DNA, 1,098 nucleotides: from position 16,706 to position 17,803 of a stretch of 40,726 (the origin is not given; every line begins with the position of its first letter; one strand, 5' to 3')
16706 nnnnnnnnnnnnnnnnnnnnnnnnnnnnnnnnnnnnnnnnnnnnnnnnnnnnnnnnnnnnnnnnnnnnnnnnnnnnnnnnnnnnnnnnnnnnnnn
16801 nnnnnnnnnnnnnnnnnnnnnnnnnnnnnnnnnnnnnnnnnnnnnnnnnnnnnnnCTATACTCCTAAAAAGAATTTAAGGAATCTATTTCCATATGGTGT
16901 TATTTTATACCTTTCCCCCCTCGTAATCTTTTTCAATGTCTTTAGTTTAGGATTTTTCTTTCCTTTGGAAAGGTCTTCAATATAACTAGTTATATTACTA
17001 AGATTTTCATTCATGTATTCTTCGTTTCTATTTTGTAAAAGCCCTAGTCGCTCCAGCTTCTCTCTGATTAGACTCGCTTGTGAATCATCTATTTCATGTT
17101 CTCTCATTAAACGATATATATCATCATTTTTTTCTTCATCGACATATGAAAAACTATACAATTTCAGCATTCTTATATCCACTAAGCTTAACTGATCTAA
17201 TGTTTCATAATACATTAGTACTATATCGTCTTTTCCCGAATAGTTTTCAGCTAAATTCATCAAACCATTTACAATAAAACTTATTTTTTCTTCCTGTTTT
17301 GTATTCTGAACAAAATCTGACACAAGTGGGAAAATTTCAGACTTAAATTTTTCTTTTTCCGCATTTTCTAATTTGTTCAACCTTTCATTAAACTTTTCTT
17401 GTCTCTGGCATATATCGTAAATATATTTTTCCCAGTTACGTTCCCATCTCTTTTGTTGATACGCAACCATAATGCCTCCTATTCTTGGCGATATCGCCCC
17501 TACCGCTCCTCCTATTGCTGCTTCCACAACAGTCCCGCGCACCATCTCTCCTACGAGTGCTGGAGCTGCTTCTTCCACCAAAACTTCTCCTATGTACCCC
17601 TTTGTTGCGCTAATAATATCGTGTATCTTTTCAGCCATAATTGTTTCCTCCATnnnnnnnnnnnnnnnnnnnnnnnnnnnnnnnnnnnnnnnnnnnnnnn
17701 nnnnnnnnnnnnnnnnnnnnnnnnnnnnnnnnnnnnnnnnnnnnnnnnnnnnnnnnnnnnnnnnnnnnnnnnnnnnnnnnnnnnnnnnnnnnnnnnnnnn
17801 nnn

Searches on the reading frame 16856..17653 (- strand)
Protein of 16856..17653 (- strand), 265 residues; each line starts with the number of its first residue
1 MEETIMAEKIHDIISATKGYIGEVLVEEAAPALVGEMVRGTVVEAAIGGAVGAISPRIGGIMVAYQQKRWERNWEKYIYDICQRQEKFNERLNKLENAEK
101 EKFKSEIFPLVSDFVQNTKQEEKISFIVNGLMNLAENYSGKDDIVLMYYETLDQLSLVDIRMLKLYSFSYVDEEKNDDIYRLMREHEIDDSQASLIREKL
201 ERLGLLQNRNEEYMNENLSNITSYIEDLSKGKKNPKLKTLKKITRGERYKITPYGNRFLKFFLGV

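Call 8: search_protein_families(library=pfam, proteins=[window:16856-17653:-], max_evalue=1)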
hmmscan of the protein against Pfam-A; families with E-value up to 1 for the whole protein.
window:16856-17653:- (265 aa): 6 families
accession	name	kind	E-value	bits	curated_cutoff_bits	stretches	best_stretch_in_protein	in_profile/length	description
PF14337.13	Abi_alpha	-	0.00016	22.2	29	1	84-260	5-194/196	Abortive infection alpha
PF03938.19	OmpH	-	0.002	18.8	32.4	1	83-135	72-119/141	Outer membrane protein (OmpH-like)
PF20701.3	HetE-N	-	0.017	15.8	25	1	183-232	32-81/102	Het-E N-terminal domain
PF02382.20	RTX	-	0.045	13.9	26.8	1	7-122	64-181/311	N-terminal domain in RTX protein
PF09758.14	FPL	-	0.18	12.3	26.1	1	70-157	10-101/148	Uncharacterised conserved protein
PF13488.11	Gly-zipper_Omp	-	0.19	12.1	25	1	32-54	11-33/46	Glycine zipper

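Call 9: search_protein_families(library=padloc, proteins=[window:16856-17653:-], max_evalue=1)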
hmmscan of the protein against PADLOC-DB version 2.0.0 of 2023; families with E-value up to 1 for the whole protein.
window:16856-17653:- (265 aa): 2 families
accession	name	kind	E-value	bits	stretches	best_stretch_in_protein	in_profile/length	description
PDLC04142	capH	-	0.0062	15.6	1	193-246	8-57/103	capH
PDLC02926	HTH_VI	-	0.079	11.2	1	215-244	21-50/92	-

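Call 10: search_protein_families(library=phrogs, proteins=[window:16856-17653:-], max_evalue=1)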
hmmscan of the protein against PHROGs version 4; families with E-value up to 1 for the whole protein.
window:16856-17653:- (265 aa): 5 families
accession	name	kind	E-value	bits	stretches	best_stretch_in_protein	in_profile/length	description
phrog_11520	-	unknown function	4.9e-47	161.9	1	24-263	20-274/280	-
phrog_11489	-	unknown function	0.028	13.4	1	7-121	715-827/1717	-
phrog_1373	-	transcription regulation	0.042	14.8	1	194-245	66-113/166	transcriptional regulator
phrog_10341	-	lysis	0.064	13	1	12-81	133-204/577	endolysin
phrog_1739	-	unknown function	0.1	14.2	1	76-132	12-68/97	-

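Call 11: search_protein_families(library=ncbifam, proteins=[window:16856-17653:-], max_evalue=1)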
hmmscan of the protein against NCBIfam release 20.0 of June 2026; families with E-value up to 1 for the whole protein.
window:16856-17653:- (265 aa): 2 families
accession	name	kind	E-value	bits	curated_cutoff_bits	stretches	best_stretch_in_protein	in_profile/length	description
TIGR03789.1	pdsO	hypoth_equivalog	0.016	14.9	152.2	1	32-102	43-111/243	sortase-associated OmpA-like protein PdsO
NF010465.0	PRK13890.1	equivalog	0.041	14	96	1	221-245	31-55/121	conjugal transfer protein TrbA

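Call 22: find_homologous_proteins(query=window:16856-17638:-)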
Query window:16856-17638:- (260 aa): 64 proteins with E <= 0.001 among 1258 candidates.
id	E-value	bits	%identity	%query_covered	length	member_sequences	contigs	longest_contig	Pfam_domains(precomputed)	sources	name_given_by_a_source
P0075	5.0e-165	565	100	100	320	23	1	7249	-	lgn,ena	-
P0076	4.4e-142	490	88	99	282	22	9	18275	-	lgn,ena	-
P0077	1.4e-103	364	63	99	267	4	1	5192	PF14337.14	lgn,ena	-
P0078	1.1e-102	361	62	100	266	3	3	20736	PF14337.14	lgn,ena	-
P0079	2.8e-102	359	62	99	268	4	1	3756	PF14337.14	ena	-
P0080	6.6e-102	358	63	99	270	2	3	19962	PF14337.14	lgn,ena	-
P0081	3.3e-98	346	60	99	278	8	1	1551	PF14337.14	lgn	-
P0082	3.7e-97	343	60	99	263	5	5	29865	PF14337.14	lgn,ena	-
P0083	4.8e-97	342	59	100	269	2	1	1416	PF14337.14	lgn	-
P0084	1.3e-96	341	59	100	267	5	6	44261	PF14337.14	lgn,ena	-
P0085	3.2e-96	340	60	98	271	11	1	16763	PF14337.14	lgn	-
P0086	5.1e-96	339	59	100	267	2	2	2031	PF14337.14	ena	-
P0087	2.4e-95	337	59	98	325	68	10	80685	PF14337.14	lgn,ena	-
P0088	8.9e-91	322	57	100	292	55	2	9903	-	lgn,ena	-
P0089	1.7e-90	321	60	100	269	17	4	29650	-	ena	-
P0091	7.8e-90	319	58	99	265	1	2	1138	PF14337.14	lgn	-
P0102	2.5e-85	304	54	100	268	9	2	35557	PF14337.14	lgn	-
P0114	5.9e-77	277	53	100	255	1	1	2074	PF14337.14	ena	-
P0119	8.8e-73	263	58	78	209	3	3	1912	PF14337.14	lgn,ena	-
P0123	1.5e-68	249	46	99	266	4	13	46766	PF14337.14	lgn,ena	-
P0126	1.2e-59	220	44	99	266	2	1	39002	PF14337.14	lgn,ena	-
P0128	1.7e-54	203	58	60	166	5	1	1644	PF14337.14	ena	-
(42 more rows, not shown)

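Call 28: find_related_loci(query=A2, collection=viral_contigs, flank=6000)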
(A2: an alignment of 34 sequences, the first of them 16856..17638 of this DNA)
Query A2 (260 aa) in viral_contigs; peptide patterns used: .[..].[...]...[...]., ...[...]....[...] (x = any residue, [..] = any of these).
132 stretches matched a pattern; 21 encode a relative of the query (tblastn E <= 1e-3); 21 distinct loci.
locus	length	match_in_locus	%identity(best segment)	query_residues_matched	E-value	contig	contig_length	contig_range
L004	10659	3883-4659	57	1-260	6e-99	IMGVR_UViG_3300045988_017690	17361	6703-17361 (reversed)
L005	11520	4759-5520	59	4-258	2e-95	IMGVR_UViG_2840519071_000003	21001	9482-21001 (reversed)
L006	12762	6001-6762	59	4-258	2e-95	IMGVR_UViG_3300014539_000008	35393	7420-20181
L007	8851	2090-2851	59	4-258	2e-95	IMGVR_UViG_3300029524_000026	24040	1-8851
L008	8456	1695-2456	59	4-258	2e-95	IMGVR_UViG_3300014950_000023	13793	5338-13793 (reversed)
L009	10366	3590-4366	54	1-260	4e-90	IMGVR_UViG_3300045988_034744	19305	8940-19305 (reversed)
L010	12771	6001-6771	60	3-260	5e-90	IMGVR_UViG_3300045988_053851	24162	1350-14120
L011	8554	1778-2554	54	1-260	4e-90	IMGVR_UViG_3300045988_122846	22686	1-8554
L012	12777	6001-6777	56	1-260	1e-89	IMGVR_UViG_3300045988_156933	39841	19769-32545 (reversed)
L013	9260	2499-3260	59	4-258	1e-95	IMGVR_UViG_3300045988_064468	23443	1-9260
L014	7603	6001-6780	54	1-260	5e-85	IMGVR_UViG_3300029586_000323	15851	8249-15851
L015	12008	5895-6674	54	1-260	5e-85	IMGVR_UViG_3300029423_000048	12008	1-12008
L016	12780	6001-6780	54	1-260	1e-84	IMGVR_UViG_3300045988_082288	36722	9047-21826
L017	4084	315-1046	41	7-260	2e-59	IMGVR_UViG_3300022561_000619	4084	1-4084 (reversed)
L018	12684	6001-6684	42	21-258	2e-55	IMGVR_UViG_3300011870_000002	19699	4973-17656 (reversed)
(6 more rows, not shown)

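Call 41: search_protein_families(library=pfam, alignment_id=A2, max_evalue=0.001)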
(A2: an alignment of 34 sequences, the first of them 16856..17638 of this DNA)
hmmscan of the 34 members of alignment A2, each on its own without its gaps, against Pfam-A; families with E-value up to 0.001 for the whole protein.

A. member 1, window:16856-17638:- (260 aa): 1 family
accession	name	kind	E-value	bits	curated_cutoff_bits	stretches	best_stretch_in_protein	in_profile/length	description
PF14337.13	Abi_alpha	-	0.00017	22.1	29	1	79-255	5-194/196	Abortive infection alpha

B. families by the number of members that match (of 34 scanned): 3 families
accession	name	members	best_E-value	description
PF14337.13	Abi_alpha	19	3.4e-07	Abortive infection alpha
PF05149.17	Flagellar_rod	2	0.00026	Paraflagellar rod protein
PF01074.27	Glyco_hydro_38N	1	0.00015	Glycosyl hydrolases family 38 N-terminal domain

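Call 44: find_encoding_contigs(protein=P0076, flank=6000, max_places=6)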
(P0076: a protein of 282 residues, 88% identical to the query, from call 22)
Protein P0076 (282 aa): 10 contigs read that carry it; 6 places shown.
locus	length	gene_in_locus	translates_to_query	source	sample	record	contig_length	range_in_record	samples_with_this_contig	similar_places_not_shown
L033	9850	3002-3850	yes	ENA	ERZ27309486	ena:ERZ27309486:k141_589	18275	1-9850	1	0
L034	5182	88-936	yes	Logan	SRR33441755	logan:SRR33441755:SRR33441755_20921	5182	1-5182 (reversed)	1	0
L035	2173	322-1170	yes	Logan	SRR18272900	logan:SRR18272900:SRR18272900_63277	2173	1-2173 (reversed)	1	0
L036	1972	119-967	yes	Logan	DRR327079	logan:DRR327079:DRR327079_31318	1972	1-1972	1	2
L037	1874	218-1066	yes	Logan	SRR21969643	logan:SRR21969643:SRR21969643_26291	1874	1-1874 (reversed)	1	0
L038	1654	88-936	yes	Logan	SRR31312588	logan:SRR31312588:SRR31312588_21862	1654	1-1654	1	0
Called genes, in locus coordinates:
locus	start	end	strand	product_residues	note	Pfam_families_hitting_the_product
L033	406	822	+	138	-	PF04545:Sigma70_r4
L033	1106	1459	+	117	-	PF13560:HTH_31 (weak), PF12844:HTH_19 (faint)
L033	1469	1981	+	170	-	PF06114:Peptidase_M78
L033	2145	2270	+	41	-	-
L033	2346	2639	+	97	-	-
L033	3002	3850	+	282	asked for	-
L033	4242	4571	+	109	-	-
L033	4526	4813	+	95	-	-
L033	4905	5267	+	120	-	PF05119:Terminase_4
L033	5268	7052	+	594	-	PF03354:TerL_ATPase, PF20441:TerL_nuclease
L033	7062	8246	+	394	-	PF04860:Phage_portal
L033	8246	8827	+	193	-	PF04586:Peptidase_S78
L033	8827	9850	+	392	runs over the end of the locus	PF05065:Phage_capsid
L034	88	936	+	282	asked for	-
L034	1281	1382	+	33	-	-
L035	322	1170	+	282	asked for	-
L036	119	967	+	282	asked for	-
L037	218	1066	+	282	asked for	-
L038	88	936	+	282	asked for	-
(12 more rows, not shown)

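Call 45: find_encoding_contigs(protein=P0075, flank=6000, max_places=4)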
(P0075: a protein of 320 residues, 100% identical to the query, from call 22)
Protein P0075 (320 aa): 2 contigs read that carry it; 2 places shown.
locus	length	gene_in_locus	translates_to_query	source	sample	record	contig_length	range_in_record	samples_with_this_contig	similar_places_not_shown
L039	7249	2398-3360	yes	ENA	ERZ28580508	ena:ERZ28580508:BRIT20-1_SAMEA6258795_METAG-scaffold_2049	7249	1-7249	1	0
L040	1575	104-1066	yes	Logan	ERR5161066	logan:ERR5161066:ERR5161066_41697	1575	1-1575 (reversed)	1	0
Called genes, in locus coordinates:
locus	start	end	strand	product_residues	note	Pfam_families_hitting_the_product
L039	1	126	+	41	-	?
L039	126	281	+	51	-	-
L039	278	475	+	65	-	-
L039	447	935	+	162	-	-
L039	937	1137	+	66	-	-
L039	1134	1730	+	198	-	-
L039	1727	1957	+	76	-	-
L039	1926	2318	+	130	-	-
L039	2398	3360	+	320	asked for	-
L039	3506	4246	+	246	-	PF11185:DUF2971 (weak)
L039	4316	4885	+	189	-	PF03592:Terminase_2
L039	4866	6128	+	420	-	PF04466:Terminase_3, PF17288:Terminase_3C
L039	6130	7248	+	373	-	?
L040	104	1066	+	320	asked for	-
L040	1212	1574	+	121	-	?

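Call 48: predict_structure(alignment_id=A2)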
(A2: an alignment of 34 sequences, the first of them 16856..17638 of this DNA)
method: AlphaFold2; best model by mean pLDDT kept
length: 260 residues; sequences in the alignment: 34
mean_pLDDT: 82.8   pTM: 0.76
mean pLDDT of the five models: 82.8, 80.7, 80.4, 78.8, 64.0
residues with pLDDT >= 90: 124; 70-90: 87; 50-70: 30; < 50: 19
segments of 3 or more residues with pLDDT < 50: 37-54
pLDDT, mean of each block of 10 residues (from residue 1): 74 87 71 51 41 58 85 93 92 90 90 88 93 77 94 93 65 84 92 96 90 93 90 87 89 87
secondary structure, 60 per line:
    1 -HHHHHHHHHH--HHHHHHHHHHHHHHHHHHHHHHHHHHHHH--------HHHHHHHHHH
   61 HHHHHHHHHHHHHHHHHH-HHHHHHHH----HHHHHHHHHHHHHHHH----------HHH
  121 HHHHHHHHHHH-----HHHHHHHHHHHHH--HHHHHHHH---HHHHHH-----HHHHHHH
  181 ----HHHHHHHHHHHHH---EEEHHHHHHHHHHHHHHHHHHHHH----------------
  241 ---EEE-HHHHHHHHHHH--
elements in order: H2-11 H14-42 H51-78 H80-87 H92-107 H118-131 H137-149 H152-159 H163-168 H174-180 H185-197 E201-203 H204-224 E244-246 H248-258

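Call 54: search_dna_similar(query=window:16856-17638:-, collection=phages, mode=protein, max_evalue=0.01, max_rows=40)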
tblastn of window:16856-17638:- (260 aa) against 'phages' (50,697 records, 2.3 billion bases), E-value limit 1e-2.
Records with a match: 7; places in all: 7; records where one place covers at least 80% of the query: 3.
Best place of each record, by identity: <60% 7.
By first word of the organism name: Enterococcus 4; Lactococcus 3.
By host as written in the record: Enterococcus faecalis 3; Enterococcus hirae BBCO_MU_1 1; Lactococcus garvieae strain TB25 1; - 1; Lactococcus lactis 1.
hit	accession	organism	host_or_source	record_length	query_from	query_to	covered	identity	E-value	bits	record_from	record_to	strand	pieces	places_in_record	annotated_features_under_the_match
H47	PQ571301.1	Enterococcus phage EH-TP1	Enterococcus hirae BBCO_MU_1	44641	6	258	97%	27.0%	2e-17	87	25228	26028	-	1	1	hypothetical protein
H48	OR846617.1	Enterococcus phage Efs 1-1-1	Enterococcus faecalis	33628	18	258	93%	26.7%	8e-17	86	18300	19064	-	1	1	record has no annotation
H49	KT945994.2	Enterococcus phage vB_EfaS_IME197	Enterococcus faecalis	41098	18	203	72%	30.9%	1e-15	82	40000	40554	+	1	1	hypothetical protein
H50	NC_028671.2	Enterococcus phage vB_EfaS_IME197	Enterococcus faecalis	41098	18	203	72%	30.9%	1e-15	82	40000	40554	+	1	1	hypothetical protein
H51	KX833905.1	Lactococcus phage PLg-TB25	Lactococcus garvieae strain TB25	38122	49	258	81%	27.0%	7e-15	80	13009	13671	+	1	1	hypothetical protein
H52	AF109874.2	Lactococcus phage Tuc2009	-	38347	51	217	64%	28.7%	3e-16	84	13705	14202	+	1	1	unknown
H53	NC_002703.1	Lactococcus phage Tuc2009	Lactococcus lactis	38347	51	217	64%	28.7%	3e-16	84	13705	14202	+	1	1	hypothetical protein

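Call 55: get_annotated_region(hit=H47, flank=3500)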
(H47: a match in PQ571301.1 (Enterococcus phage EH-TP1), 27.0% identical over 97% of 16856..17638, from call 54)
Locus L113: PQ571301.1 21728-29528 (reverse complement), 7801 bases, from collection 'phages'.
description: Enterococcus phage EH-TP1, complete genome.
organism: Enterococcus phage EH-TP1 (NCBI taxid 3385237)
taxonomy: Viruses
host: Enterococcus hirae BBCO_MU_1; source: antibiotic induction; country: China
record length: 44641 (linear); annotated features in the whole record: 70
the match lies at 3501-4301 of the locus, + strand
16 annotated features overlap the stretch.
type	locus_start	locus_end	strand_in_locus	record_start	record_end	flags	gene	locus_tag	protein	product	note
CDS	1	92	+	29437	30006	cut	-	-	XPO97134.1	DUF1642 domain-containing protein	EH-TP1_gp44; EH-TP1_gp44; Annot2=(structure alignment-afuniprot50) AF-A0A4J2GQR8-F1-model_v4 Protein of uncharacterized ...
CDS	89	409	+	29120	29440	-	-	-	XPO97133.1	hypothetical protein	EH-TP1_gp43; EH-TP1_gp43; None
CDS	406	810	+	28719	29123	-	-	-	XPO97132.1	hypothetical protein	EH-TP1_gp42; EH-TP1_gp42; None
CDS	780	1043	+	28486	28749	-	-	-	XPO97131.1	hypothetical protein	EH-TP1_gp41; EH-TP1_gp41; None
CDS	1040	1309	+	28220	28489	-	-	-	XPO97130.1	RNA-binding protein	EH-TP1_gp40; EH-TP1_gp40; Annot2=(hmm profile search-phrog [Rank2]) phrog_986 RNA-binding protein;Annot3=(structure ...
CDS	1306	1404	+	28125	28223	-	-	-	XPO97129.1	hypothetical protein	EH-TP1_gp39; EH-TP1_gp39; None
CDS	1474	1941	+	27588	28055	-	-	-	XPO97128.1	hypothetical protein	EH-TP1_gp38; EH-TP1_gp38; Annot2=(hmm profile search-phrog [Rank2]) phrog_248 transcriptional ...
CDS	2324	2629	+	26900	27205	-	-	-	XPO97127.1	ImmA/IrrE family metallo-endopeptidase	EH-TP1_gp37; EH-TP1_gp37; Annot2=(structure alignment-afuniprot50) AF-A0A391NYX5-F1-model_v4 Phage ...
CDS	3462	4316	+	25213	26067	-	-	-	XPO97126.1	hypothetical protein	EH-TP1_gp36; EH-TP1_gp36; None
CDS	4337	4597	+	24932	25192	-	-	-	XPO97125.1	DUF6275 family protein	EH-TP1_gp35; EH-TP1_gp35; None; Lactococcus phage PLgT-1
CDS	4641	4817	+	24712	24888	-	-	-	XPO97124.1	hypothetical protein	EH-TP1_gp34; EH-TP1_gp34; None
CDS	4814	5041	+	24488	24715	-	-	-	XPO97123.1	hypothetical protein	EH-TP1_gp33; EH-TP1_gp33; None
CDS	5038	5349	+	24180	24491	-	-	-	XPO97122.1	hypothetical protein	EH-TP1_gp32; EH-TP1_gp32; None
CDS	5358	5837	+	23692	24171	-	-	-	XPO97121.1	terminase small subunit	EH-TP1_gp31; EH-TP1_gp31; Annot2=(hmm profile search-phrog [Rank2]) phrog_309 terminase small subunit;Annot3=(structure ...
CDS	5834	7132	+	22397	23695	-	-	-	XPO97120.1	terminase large subunit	EH-TP1_gp30; EH-TP1_gp30; Annot2=(hmm profile search-vog [Rank2]) VOG55957 sp|P17312|TERL_BPT4 Terminase;Annot3= large ...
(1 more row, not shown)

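Call 56: get_annotated_region(hit=H53, flank=3000)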
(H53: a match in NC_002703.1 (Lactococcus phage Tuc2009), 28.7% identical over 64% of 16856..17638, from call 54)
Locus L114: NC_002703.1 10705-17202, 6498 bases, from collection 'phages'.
description: Lactococcus phage Tuc2009, complete genome.
organism: Lactococcus phage Tuc2009 (NCBI taxid 35241)
taxonomy: Viruses; Duplodnaviria; Heunggongvirae; Uroviricota; Caudoviricetes
host: Lactococcus lactis; source: -; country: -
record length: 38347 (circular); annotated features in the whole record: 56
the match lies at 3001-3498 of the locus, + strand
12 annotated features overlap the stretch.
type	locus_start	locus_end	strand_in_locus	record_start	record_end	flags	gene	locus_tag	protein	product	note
CDS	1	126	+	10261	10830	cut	-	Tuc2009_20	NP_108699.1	DUF658 family protein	orf22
CDS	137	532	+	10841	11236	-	-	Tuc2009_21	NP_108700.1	YopX family protein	orf23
CDS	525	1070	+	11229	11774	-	-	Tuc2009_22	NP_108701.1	hypothetical protein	orf24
CDS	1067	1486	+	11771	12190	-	-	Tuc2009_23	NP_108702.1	dUTP diphosphatase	orf25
CDS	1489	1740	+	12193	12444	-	-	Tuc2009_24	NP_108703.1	hypothetical protein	orf26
CDS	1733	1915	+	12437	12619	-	-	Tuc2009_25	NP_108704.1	hypothetical protein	orf27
CDS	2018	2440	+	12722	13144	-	-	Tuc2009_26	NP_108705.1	Alt-like transcription activator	orf28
CDS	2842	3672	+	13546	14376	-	-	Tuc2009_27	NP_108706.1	hypothetical protein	orf29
CDS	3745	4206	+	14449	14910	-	-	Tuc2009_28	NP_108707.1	terminase small subunit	orf30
CDS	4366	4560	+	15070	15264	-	-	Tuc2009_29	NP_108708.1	terminase small subunit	orf31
CDS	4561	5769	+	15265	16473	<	-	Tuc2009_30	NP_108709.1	terminase large subunit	orf33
CDS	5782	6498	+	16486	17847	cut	-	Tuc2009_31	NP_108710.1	portal protein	mip1; orf33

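Call 61: search_protein_families(library=pfam, proteins=[L113:3462-4316:+, L114:2842-3672:+], max_evalue=0.01)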
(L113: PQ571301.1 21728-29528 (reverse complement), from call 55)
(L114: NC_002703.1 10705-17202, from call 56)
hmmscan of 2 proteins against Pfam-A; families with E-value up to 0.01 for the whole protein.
L113:3462-4316:+ (284 aa): 1 family
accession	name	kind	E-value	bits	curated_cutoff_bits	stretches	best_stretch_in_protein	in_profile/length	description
PF06419.17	COG6_N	-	0.0098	16.5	27.4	0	68-122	38-92/114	Conserved oligomeric complex COG6, N-terminal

L114:2842-3672:+ (276 aa): 0 families

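Call 63: find_homologous_proteins(query=A2, max_evalue=0.001)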
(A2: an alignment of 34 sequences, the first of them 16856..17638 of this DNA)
Query A2 (34 sequences) (260 aa, profile of the alignment): 120 proteins with E <= 0.001 among 8000 candidates.
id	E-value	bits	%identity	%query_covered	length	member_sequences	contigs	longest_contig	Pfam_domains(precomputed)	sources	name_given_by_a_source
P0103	3.7e-127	441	56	100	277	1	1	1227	-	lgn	-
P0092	4.2e-127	441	57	100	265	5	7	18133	-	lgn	-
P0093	9.1e-127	440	57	100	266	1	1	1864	-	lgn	-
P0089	1.9e-126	439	60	100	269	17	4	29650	-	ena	-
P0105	2.1e-126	439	55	100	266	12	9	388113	-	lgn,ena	-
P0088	2.1e-126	439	57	100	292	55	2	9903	-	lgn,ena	-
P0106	3.5e-126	438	55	100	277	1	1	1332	-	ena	-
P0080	3.9e-126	438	63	99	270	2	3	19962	PF14337.14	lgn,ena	-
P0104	7.2e-126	437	55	100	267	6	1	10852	-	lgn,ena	-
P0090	1.2e-125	437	59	100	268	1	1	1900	-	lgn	-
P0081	1.6e-125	436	60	99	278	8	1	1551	PF14337.14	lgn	-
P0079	2.3e-125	436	62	99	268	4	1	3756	PF14337.14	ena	-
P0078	3.6e-125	435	62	100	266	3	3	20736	PF14337.14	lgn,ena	-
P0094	4.0e-125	435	56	100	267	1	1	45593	-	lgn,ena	-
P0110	5.0e-125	434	54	100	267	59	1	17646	-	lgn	-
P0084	2.4e-124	432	59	100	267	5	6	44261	PF14337.14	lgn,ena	-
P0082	7.6e-124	431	60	99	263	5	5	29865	PF14337.14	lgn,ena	-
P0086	6.3e-123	428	59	100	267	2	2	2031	PF14337.14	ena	-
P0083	3.6e-122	425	59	100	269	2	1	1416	PF14337.14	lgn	-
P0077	3.8e-122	425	63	99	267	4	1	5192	PF14337.14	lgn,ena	-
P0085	1.3e-121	423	60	98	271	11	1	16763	PF14337.14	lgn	-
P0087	1.6e-121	423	59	98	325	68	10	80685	PF14337.14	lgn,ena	-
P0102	7.6e-120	418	54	100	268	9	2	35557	PF14337.14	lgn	-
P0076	3.7e-119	415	88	99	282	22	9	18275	-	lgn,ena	-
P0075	1.5e-118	413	100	100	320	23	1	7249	-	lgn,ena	-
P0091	1.5e-115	403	58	99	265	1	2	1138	PF14337.14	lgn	-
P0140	1.5e-110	387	48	100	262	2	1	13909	PF14337.14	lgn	-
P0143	8.6e-110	385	51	99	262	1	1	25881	PF14337.14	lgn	-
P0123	1.0e-107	378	46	99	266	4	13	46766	PF14337.14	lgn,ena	-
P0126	3.0e-103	363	44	99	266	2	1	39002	PF14337.14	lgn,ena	-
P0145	3.4e-103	363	44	99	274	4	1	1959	PF14337.14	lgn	-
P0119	1.6e-93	331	58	78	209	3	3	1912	PF14337.14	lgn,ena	-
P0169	5.7e-75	270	40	90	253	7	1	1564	PF14337.14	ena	-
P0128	1.7e-71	259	58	60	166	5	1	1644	PF14337.14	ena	-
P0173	1.8e-71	259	36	99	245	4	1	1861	PF14337.14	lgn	-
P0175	6.6e-70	254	36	92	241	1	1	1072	PF14337.14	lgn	-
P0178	1.5e-61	226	39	91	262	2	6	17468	PF14337.14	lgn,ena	-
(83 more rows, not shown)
